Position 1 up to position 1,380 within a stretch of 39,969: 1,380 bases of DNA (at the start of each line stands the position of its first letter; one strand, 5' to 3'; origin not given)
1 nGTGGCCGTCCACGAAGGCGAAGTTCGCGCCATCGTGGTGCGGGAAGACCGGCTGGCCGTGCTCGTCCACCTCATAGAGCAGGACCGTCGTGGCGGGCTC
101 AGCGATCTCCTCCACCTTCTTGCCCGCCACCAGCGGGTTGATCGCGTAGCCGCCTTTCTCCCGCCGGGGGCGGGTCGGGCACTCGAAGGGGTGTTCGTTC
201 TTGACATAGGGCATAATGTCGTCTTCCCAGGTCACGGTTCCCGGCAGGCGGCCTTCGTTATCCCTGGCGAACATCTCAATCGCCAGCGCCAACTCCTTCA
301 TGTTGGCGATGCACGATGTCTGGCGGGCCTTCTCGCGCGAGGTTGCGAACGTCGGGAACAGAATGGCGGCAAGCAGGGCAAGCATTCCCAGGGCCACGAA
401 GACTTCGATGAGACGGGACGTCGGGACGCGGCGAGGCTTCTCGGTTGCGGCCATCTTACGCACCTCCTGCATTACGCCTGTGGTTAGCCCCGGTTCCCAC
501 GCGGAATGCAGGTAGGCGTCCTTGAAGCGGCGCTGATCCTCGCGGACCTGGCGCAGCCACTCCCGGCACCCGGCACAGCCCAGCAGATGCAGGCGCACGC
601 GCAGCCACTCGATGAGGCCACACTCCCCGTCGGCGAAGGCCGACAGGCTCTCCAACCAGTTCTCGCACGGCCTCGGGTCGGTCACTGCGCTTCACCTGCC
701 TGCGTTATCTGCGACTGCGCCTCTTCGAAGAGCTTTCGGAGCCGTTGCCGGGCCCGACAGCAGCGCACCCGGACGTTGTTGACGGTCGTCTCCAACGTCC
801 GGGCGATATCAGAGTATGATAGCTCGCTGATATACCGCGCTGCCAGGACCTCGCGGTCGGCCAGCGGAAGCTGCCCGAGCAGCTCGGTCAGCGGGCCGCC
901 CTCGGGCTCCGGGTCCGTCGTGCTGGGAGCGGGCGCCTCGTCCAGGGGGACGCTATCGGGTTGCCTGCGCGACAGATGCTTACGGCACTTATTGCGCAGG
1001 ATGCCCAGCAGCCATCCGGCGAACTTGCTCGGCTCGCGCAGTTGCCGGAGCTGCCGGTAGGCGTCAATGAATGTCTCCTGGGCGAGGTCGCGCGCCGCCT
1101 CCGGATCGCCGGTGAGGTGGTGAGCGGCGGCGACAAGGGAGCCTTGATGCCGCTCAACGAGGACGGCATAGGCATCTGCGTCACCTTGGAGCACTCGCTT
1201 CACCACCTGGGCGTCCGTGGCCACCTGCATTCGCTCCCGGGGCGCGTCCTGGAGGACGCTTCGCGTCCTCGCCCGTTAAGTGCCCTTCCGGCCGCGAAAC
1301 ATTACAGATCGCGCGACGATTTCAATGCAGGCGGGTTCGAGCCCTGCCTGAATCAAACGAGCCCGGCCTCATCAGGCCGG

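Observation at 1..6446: Locus-level pattern: two ECF sigma / anti-sigma pairs wired to T2SS/T4P parts, flanking duplicated STN-CBM exoproteins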

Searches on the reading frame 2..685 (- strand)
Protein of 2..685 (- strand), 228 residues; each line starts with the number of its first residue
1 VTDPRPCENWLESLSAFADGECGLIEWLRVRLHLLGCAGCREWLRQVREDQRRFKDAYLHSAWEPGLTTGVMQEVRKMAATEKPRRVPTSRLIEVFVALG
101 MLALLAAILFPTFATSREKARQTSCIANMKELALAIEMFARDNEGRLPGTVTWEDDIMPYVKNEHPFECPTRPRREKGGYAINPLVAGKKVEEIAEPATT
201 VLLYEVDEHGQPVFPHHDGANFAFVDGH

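Call 7: search_protein_families(library=pfam, max_evalue=0.1, proteins=[window:2-685:-])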
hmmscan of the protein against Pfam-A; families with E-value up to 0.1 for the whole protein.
window:2-685:- (228 aa): 3 families
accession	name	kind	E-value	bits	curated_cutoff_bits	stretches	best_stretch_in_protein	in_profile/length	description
PF13490.11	zf-HC2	-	6.1e-07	29.9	22.2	1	7-41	1-35/35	Putative zinc-finger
PF07596.16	SBP_bac_10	-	3.9e-05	24.3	23.3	1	116-142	3-29/268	Protein of unknown function (DUF1559)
PF13160.11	DUF3995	-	0.051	14.5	34.3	1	57-112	5-56/124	Protein of unknown function (DUF3995)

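Call 81: search_protein_families(library=ncbifam, max_evalue=0.01, proteins=[window:2-685:-])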
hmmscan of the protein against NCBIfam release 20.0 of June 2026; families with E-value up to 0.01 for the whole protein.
window:2-685:- (228 aa): 6 families
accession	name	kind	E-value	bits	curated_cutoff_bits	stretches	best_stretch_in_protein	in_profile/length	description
NF052368.1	antisigmaE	subfamily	3.1e-07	30.1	50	1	7-48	4-45/48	anti-sigma factor family protein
NF052375.1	antisigma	equivalog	1.4e-06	28.5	100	1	26-153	14-143/217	anti-sigma factor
TIGR01710.1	typeII_sec_gspG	equivalog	5.9e-06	26.3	88.85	1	92-149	5-61/134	type II secretion system major pseudopilin GspG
TIGR03988.1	antisig_RsrA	equivalog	0.0026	17.8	62.5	1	7-42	2-37/77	mycothiol system anti-sigma-R factor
TIGR02451.1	anti_sig_ChrR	subfamily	0.0031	17.3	124.5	1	12-82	6-76/216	ChrR family anti-sigma-E factor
NF007862.0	PRK10574.1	equivalog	0.0068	16.5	138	0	92-145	9-62/145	prepilin peptidase-dependent pilin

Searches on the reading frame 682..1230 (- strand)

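Call 7: search_protein_families(library=pfam, max_evalue=0.1, proteins=[window:682-1230:-])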
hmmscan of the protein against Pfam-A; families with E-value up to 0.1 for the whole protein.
window:682-1230:- (182 aa): 6 families
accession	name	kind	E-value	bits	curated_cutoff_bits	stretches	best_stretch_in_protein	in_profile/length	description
PF04542.20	Sigma70_r2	-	1.6e-16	60.2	24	1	24-90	1-69/71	Sigma-70 region 2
PF08281.18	Sigma70_r4_2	-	3.6e-13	49.4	25.7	1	114-164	4-54/54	Sigma-70, region 4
PF04545.22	Sigma70_r4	-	6.1e-08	32.5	24.1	1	117-166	1-50/50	Sigma-70, region 4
PF07638.17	Sigma70_ECF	-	0.01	16.1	21.1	0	7-55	5-58/185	ECF sigma factor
PF13936.12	HTH_38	-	0.041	14.1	27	0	120-146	4-30/44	Helix-turn-helix domain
PF12840.13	HTH_20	-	0.046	14.1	27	0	135-154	17-36/51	Helix-turn-helix domain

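Call 81: search_protein_families(library=ncbifam, max_evalue=0.01, proteins=[window:682-1230:-])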
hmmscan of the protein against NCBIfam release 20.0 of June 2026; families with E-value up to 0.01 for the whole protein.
window:682-1230:- (182 aa): 82 families (the best 25 are shown)
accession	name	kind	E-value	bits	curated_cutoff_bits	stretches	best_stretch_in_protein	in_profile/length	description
TIGR02983.1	SigE-fam_strep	subfamily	8.2e-29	100.6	141.55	1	16-170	3-160/162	SigE family RNA polymerase sigma factor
NF007225.0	PRK09643.1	equivalog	9.3e-24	84.2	190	1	4-177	12-191/204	RNA polymerase sigma factor SigM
NF008888.0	PRK11922.1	equivalog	1.3e-23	83.8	204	2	3-101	14-112/231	RNA polymerase sigma factor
NF004113.0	PRK05602.1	equivalog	1.4e-23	83.6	208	1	3-174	29-207/211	RNA polymerase sigma factor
TIGR02989.1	Sig-70_gvs1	subfamily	6.4e-23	81.4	124.55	1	20-166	2-156/158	RNA polymerase sigma-70 factor, Rhodopirellula/Verrucomicrobium family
NF007223.0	PRK09641.1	equivalog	8.2e-23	81.2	209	2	7-94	6-93/187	RNA polymerase sigma factor SigW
TIGR02939.1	RpoE_Sigma70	equivalog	2.3e-22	79.9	236.15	2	4-90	5-93/190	RNA polymerase sigma factor RpoE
NF058625.1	sigma_PG0214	equivalog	1.3e-21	77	130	1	21-174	6-167/170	GFO_1088 family ECF-type sigma factor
NF009166.1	PRK12513.1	equivalog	1.6e-21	76.9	206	1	3-172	6-190/193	RNA polymerase sigma factor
NF009170.0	PRK12517.1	subfamily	6.4e-21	74.6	197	1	10-176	14-184/188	RNA polymerase sigma factor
TIGR02937.1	sigma70-ECF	superfamily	6.7e-21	74.6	42.9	1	20-166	2-163/165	sigma-70 family RNA polymerase sigma factor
TIGR02985.1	Sig70_bacteroi1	subfamily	1.3e-19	71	126.4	1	20-166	2-160/162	RNA polymerase sigma-70 factor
NF009168.0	PRK12515.1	subfamily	7.3e-19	68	236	1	2-171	5-182/189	RNA polymerase sigma factor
TIGR02948.1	SigW_bacill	equivalog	7.5e-19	68.5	243.1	2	6-94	5-93/187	RNA polymerase sigma factor SigW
TIGR02954.1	Sig70_famx3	hypoth_equivalog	7.8e-18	64.8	188.5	1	6-170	3-169/170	RNA polymerase sigma-70 factor, TIGR02954 family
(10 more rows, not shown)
